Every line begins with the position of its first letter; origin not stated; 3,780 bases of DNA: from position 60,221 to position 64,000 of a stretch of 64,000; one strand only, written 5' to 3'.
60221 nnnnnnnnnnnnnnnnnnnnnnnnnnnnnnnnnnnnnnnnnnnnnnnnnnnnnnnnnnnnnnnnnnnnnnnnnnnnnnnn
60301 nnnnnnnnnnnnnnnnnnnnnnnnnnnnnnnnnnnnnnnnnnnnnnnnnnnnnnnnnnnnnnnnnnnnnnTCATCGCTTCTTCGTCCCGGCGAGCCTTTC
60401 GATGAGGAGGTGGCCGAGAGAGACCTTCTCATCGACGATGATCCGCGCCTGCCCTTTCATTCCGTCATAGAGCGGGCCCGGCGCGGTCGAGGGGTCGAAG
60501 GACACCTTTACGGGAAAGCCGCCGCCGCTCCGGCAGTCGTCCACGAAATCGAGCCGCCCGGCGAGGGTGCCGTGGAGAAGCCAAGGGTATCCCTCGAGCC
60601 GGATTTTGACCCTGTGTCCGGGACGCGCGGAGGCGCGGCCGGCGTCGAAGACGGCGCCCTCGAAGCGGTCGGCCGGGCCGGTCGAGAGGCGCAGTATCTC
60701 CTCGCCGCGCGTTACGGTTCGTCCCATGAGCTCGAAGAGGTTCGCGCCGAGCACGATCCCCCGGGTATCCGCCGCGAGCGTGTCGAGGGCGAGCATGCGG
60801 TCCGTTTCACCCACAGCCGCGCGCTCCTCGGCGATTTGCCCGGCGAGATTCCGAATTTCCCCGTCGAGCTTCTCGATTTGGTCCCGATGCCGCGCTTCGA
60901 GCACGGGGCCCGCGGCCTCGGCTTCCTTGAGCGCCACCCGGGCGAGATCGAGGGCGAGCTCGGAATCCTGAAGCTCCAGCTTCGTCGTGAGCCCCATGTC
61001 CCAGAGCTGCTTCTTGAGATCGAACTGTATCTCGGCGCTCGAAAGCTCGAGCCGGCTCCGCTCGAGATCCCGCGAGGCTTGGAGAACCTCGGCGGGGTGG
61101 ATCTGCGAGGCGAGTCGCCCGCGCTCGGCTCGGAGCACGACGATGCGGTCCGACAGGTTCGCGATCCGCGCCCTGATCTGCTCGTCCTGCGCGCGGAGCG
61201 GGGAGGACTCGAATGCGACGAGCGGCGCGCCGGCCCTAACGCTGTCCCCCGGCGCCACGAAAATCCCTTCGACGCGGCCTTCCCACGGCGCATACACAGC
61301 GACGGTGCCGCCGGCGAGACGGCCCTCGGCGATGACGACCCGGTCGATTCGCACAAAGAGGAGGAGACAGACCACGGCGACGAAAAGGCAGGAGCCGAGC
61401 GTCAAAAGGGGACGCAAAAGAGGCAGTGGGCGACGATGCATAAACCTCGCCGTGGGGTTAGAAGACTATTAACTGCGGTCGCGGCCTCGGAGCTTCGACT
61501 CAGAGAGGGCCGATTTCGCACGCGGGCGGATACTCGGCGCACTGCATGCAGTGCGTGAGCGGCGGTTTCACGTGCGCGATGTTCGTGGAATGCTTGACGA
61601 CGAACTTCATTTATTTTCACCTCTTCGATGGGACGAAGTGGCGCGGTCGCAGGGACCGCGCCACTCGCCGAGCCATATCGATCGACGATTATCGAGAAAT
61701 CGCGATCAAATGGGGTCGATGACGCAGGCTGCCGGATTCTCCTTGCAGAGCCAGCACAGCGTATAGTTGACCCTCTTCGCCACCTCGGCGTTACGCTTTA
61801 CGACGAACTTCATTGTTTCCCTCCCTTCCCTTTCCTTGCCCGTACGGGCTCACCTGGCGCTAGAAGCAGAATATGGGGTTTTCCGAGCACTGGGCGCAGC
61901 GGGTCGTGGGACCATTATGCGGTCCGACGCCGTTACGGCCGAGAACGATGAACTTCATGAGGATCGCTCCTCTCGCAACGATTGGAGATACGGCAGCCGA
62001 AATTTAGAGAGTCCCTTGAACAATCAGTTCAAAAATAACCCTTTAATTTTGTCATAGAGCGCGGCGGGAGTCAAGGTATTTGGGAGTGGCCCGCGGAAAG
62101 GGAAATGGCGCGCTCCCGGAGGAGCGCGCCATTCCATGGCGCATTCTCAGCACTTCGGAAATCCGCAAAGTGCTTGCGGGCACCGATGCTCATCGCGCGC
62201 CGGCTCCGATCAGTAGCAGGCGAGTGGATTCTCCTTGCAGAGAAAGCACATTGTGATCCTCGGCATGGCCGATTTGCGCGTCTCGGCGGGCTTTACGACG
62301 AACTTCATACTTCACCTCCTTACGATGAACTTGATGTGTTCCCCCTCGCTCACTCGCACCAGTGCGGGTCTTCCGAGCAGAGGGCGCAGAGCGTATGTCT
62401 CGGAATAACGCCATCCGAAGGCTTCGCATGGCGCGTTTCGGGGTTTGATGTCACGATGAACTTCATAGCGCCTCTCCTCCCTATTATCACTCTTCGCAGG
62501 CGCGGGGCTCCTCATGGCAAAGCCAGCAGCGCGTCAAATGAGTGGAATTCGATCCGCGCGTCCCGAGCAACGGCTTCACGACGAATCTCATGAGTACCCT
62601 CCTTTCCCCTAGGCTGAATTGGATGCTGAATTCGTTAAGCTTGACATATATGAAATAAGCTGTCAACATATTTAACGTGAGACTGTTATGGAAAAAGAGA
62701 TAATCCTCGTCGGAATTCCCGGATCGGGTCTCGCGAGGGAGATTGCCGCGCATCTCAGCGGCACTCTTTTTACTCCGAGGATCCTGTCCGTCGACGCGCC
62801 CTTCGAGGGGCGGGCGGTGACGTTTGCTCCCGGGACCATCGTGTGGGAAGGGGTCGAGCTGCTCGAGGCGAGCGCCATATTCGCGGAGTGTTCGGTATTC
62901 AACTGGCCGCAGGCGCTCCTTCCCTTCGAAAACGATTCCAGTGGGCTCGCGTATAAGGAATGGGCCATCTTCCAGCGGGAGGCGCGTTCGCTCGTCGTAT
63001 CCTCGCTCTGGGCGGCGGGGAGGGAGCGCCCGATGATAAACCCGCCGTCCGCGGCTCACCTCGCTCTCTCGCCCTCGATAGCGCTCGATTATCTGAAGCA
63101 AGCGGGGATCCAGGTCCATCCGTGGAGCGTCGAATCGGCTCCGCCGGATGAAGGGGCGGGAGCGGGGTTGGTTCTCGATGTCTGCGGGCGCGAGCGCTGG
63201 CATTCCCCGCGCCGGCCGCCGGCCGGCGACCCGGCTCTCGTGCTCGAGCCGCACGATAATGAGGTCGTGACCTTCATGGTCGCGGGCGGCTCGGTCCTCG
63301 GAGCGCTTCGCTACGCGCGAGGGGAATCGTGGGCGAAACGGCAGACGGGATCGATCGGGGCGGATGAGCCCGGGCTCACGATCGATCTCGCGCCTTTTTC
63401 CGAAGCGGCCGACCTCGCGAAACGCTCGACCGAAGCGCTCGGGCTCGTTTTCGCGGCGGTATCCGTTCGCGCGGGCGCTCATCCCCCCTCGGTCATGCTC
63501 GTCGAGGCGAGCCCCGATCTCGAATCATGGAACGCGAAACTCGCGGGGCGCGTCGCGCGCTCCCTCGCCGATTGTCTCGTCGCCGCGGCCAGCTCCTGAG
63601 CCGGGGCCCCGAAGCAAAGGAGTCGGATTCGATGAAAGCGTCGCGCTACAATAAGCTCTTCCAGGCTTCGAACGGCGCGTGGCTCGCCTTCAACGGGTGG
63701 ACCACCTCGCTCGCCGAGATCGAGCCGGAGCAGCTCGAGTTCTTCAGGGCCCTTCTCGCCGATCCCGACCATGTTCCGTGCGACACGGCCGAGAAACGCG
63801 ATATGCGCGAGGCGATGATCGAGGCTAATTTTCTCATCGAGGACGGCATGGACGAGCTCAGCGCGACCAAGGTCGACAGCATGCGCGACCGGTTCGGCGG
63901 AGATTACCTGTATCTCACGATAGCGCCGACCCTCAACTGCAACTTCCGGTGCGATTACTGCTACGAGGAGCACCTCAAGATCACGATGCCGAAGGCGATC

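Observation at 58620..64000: Divergent RiPP-like biosynthetic cluster: six tandem precursor genes with HlyD and ABC exporter, facing an ATP-grasp and a radical SAM/SPASM maturase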

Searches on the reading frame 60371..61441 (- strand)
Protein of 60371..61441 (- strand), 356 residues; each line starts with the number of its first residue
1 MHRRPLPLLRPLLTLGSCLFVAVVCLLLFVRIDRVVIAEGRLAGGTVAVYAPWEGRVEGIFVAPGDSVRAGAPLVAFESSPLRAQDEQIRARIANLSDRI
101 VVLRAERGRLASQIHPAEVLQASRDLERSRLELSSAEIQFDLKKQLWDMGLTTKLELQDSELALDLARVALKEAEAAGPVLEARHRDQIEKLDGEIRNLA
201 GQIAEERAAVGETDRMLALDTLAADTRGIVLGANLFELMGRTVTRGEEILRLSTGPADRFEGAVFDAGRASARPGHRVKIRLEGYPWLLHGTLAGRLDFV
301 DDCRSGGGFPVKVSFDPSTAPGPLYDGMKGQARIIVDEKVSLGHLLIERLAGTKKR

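Call 5: search_protein_families(library=ncbifam, proteins=[window:60371-61441:-], max_evalue=1)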
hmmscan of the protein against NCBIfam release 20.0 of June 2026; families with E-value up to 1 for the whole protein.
window:60371-61441:- (356 aa): 16 families
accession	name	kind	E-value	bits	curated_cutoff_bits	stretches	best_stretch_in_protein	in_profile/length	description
TIGR01843.1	type_I_hlyD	subfamily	2.2e-15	56.6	208.65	2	17-137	12-133/422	HlyD family type I secretion periplasmic adaptor subunit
NF002939.0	PRK03598.1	equivalog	1e-09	38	393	1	54-253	52-236/332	secretion protein HlyD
TIGR02971.1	heterocyst_DevB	subfamily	1.6e-09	37.6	129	1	36-232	1-217/327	ABC exporter membrane fusion protein, DevB family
TIGR00998.1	8a0101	subfamily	1.6e-08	33.9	390.8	1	22-251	16-234/334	EmrA/EmrK family multidrug efflux transporter periplasmic adaptor subunit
TIGR01730.1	RND_mfp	subfamily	2.1e-08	33.5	94.9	2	46-96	26-76/322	efflux RND transporter periplasmic adaptor subunit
NF007785.0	PRK10476.1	equivalog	0.00019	20.3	376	1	38-234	40-223/347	multidrug transporter subunit MdtN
TIGR03794.1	NHLM_micro_HlyD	equivalog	0.00074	18.5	156.2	1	12-137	23-148/421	NHLP bacteriocin system secretion protein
TIGR01797.1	CM_P_1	equivalog_domain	0.0065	16.6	73.7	1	88-141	3-57/83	chorismate mutase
TIGR00999.1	8a0102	subfamily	0.016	14.3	319.3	1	123-181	26-84/271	CzcB/NccB family metal efflux transporter periplasmic adaptor subunit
NF011715.0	PRK15136.1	equivalog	0.096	11.3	563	1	38-171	53-174/390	multidrug efflux MFS transporter periplasmic adaptor subunit EmrA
TIGR01000.1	bacteriocin_acc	subfamily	0.097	11.5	258.85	1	19-103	31-117/457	bacteriocin secretion accessory protein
TIGR04520.1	ECF_ATPase_1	equivalog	0.11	11.9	315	1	95-149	201-254/269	energy-coupling factor transporter ATPase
NF004925.0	PRK06285.1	equivalog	0.13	12.4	77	1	87-115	10-38/99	chorismate mutase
NF049847.1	FtsL_COG5462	equivalog_domain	0.14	11.9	50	0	82-110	28-56/85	cell division protein FtsL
TIGR04521.1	ECF_ATPase_2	equivalog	0.17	10.9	330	1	92-148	207-262/279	energy-coupling factor transporter ATPase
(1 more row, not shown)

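Call 6: search_protein_families(library=pfam, proteins=[window:60371-61441:-], max_evalue=1)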
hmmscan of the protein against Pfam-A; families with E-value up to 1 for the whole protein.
window:60371-61441:- (356 aa): 6 families
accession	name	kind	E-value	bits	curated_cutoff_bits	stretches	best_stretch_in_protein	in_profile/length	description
PF16576.10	HlyD_D23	-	1.6e-05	24.7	30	1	48-112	21-88/214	Barrel-sandwich domain of CusB or HlyD membrane-fusion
PF13437.12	HlyD_3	-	0.012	16.7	22.2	0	49-75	2-28/106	HlyD family secretion protein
PF02321.23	OEP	-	0.054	13.7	22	1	118-176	115-173/187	Outer membrane efflux protein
PF25672.1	BBH37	-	0.085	13.3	27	1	125-192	96-164/184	BBH37 helical domain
PF00364.28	Biotin_lipoyl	-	0.086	13.1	22.1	1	48-76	44-72/73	Biotin-requiring enzyme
PF01166.23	TSC22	-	0.3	11.7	30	0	87-124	17-54/57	TSC-22/dip/bun family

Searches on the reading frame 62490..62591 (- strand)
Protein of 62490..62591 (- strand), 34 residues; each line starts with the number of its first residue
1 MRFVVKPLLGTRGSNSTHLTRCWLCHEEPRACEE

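Call 5: search_protein_families(library=ncbifam, proteins=[window:62490-62591:-], max_evalue=1)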
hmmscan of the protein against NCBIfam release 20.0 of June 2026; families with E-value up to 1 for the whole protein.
seq(34 aa): 0 families

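Call 6: search_protein_families(library=pfam, proteins=[window:62490-62591:-], max_evalue=1)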
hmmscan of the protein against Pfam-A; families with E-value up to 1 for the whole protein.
seq(34 aa): 0 families

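Call 63: search_protein_representatives(alignment_id=A7)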
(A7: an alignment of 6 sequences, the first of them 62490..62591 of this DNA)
Query: 6 sequences, 32 profile positions. Proteins with E-value up to 0.001 (for the whole library): 85; up to 1e-10: 4; up to 1e-30: 0. The best 85 are listed.
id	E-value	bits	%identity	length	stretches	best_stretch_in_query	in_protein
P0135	1.0e-20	89.5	-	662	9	3-29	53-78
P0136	7.2e-14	67.6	-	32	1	1-32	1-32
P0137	8.5e-14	67.3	-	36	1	1-32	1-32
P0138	8.5e-12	60.9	-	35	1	1-32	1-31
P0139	1.5e-10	56.9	-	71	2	1-31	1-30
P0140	2.8e-10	56.1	-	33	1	1-31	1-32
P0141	7.7e-10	54.7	-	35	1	1-31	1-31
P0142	9.2e-10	54.4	-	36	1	1-31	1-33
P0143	9.9e-10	54.3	-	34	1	1-32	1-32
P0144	1.8e-09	53.5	-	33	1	1-31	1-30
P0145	2.3e-09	53.1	-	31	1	1-31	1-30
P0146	2.6e-09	53.0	-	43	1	1-32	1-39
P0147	3.5e-09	52.6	-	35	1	1-31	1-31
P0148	4.1e-09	52.4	-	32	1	1-31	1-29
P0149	6.4e-09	51.7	-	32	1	1-31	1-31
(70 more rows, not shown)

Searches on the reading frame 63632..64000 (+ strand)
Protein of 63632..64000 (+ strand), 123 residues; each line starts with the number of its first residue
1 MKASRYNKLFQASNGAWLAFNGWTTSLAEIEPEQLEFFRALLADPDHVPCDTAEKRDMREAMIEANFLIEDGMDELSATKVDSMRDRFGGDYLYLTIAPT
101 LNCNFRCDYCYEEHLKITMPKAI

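Call 5: search_protein_families(library=ncbifam, proteins=[window:63632-64000:+], max_evalue=1)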
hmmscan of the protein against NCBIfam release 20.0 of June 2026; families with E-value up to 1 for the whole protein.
window:63632-64000:+ (123 aa): 19 families
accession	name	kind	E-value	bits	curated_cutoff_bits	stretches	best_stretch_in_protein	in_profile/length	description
TIGR04334.1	rSAM_Clo7bot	equivalog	8e-23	80.8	600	1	2-117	1-114/440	radical SAM/SPASM domain Clo7bot peptide maturase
TIGR04463.1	rSAM_vs_C_rich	equivalog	2.3e-17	62.9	525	1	6-116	1-105/438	TIGR04463 family radical SAM/SPASM RiPP maturase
NF052473.1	rSAM_FlmE_OhkG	exception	6.5e-09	35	500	1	1-112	1-117/481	FlmE/OhkG family radical SAM/SPASM peptide maturase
NF038107.1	rSAM_NF038107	equivalog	7.2e-09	34.9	600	1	1-113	1-105/444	Cys-every-fifth radical SAM/SPASM peptide maturase CefB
TIGR02666.1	moaA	equivalog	1.4e-05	24.2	284.05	1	84-117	1-34/336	GTP 3',8-cyclase MoaA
TIGR04280.1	geopep_mat_rSAM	hypoth_equivalog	0.00015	20.9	400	1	55-116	46-107/428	geopeptide radical SAM maturase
TIGR04068.1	rSAM_ocin_clost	equivalog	0.0005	19.1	500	1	52-111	43-102/462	Cys-rich peptide radical SAM maturase CcpM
TIGR04163.1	rSAM_cobopep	equivalog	0.0019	17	375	1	42-111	14-82/428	peptide-modifying radical SAM enzyme CbpB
TIGR02668.1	moaA_archaeal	equivalog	0.0073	15.3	325.25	1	84-114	1-31/303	GTP 3',8-cyclase MoaA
NF047865.1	rSAM_PapB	equivalog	0.0096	15.2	340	1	95-114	5-24/330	PapB family radical SAM/SPASM ranthipeptide maturase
NF001199.0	PRK00164.2-1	equivalog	0.011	14.9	231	1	83-115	2-34/308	GTP 3',8-cyclase MoaA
TIGR03978.1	rSAM_paired_1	equivalog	0.012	14.3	370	1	59-111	46-101/466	His-Xaa-Ser system radical SAM maturase HxsB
NF038283.1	viperin_w_prok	equivalog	0.017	14.3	180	1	101-116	10-25/281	viperin family antiviral radical SAM protein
NF041298.1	rSAM_mat_DynA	equivalog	0.022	13.7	450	1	97-115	5-23/356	dynobactin maturation radical SAM/SPASM protein DynA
TIGR03906.1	quino_hemo_SAM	equivalog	0.029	13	453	1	94-116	97-117/467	quinohemoprotein amine dehydrogenase maturation protein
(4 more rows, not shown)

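Call 6: search_protein_families(library=pfam, proteins=[window:63632-64000:+], max_evalue=1)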
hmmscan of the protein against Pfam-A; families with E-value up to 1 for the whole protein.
window:63632-64000:+ (123 aa): 1 family
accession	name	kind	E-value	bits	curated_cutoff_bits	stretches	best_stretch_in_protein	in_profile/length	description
PF04055.27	Radical_SAM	-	0.079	13.6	29.5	1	99-114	3-18/166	Radical SAM superfamily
